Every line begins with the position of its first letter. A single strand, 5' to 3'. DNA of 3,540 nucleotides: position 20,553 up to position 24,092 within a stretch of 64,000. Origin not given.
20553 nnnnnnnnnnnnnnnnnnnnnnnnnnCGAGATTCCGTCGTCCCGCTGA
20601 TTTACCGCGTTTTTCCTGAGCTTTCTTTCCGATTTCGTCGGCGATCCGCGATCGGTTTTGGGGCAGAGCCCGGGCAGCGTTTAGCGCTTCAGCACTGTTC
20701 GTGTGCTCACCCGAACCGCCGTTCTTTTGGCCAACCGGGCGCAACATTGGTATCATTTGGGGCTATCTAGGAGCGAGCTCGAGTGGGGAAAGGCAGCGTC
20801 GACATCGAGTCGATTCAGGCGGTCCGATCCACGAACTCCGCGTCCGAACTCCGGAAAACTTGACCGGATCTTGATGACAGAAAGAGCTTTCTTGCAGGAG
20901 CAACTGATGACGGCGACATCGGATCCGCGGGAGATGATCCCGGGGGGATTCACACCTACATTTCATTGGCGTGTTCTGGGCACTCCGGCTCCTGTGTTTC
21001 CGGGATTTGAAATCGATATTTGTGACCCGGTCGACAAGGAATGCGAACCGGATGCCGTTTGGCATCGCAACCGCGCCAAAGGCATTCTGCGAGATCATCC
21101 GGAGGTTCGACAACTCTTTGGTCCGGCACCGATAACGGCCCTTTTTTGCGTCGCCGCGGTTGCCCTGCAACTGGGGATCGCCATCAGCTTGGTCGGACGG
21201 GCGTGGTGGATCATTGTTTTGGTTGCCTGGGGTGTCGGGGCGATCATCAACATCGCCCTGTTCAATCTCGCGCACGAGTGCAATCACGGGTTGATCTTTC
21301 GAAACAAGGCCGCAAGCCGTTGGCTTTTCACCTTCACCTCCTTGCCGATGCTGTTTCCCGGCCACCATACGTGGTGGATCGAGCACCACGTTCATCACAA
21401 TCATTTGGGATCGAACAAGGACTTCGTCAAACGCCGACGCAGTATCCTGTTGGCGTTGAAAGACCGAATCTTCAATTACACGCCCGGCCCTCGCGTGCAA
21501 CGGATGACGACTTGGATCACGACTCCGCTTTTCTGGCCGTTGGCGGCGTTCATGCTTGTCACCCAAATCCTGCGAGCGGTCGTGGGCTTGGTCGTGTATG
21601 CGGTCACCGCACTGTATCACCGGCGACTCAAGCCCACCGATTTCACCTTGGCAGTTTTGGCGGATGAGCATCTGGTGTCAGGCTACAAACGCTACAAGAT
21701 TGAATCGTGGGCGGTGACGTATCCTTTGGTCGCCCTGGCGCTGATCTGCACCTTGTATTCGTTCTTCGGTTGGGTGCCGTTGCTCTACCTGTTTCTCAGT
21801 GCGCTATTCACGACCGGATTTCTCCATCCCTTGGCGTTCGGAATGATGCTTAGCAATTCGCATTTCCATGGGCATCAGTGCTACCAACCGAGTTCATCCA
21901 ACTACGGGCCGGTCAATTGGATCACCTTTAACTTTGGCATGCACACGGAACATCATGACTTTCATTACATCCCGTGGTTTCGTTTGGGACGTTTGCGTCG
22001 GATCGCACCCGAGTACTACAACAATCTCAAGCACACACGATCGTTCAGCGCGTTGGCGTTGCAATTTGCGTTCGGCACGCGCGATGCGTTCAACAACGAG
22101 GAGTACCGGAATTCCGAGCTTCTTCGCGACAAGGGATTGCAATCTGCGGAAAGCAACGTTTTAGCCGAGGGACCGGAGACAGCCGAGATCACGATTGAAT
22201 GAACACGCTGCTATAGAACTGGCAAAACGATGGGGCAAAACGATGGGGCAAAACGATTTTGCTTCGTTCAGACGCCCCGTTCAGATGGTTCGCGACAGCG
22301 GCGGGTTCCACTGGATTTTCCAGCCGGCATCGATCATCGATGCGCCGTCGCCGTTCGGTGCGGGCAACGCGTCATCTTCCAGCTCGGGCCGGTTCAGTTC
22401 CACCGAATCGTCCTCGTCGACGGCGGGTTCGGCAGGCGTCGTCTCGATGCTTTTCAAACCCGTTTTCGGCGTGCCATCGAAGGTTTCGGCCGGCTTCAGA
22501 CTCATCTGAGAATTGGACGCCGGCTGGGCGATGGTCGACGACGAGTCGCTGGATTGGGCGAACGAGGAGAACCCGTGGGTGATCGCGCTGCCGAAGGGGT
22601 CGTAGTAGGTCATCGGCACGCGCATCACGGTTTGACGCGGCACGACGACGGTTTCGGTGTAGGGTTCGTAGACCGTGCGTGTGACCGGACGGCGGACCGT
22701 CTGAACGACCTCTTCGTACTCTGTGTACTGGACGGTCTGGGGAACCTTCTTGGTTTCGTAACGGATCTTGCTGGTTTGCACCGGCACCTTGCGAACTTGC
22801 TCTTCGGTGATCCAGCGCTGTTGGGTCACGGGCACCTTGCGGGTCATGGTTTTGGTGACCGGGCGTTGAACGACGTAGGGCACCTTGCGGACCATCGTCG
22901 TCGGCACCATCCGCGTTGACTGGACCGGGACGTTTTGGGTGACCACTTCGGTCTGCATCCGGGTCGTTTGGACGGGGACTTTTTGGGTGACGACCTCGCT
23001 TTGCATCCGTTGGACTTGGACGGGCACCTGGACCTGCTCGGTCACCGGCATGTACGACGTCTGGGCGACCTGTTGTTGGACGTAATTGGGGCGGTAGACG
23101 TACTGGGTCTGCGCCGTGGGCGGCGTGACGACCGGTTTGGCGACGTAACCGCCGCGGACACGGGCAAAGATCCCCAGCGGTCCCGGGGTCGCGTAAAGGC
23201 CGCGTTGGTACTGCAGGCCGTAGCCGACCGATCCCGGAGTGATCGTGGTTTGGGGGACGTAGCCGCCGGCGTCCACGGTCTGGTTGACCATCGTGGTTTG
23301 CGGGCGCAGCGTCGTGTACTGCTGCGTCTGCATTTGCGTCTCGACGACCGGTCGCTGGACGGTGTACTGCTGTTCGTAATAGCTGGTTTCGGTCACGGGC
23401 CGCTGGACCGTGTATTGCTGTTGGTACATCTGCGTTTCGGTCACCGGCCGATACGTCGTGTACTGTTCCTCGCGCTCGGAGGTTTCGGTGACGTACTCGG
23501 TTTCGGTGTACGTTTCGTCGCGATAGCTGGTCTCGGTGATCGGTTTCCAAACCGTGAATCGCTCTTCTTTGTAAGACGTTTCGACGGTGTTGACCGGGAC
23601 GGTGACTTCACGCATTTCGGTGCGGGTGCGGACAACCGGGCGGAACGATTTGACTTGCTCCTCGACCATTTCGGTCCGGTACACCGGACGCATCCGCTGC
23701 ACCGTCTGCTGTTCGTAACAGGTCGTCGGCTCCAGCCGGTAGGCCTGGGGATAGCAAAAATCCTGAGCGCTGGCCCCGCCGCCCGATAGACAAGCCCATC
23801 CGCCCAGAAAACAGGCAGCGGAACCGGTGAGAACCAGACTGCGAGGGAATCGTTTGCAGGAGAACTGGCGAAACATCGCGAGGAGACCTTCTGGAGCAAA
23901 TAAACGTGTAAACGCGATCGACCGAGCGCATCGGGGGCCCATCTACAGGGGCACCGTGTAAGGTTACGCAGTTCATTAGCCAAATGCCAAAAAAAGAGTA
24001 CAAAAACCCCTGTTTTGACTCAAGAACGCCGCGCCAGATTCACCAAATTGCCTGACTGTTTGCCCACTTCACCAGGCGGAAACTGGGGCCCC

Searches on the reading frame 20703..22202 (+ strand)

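Call 75: search_protein_families(library=pfam, proteins=[window:20703-22202:+], max_evalue=0.00001)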
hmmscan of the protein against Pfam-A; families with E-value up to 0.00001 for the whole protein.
window:20703-22202:+ (499 aa): 2 families
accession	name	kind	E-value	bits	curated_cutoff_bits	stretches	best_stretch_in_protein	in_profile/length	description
PF00487.30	FA_desaturase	-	5.4e-22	79.2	29.7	1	168-439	2-242/253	Fatty acid desaturase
PF08557.15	Lipid_DES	-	8.2e-06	25.6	23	1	121-143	14-36/37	Sphingolipid Delta4-desaturase (DES)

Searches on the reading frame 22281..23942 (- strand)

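Call 75: search_protein_families(library=pfam, proteins=[window:22281-23942:-], max_evalue=0.00001)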
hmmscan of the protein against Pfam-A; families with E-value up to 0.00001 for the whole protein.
window:22281-23942:- (553 aa): 1 family
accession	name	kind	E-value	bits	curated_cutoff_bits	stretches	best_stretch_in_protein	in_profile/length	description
PF07639.16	YTV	-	5.9e-13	49.1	21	2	177-218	1-42/43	YTV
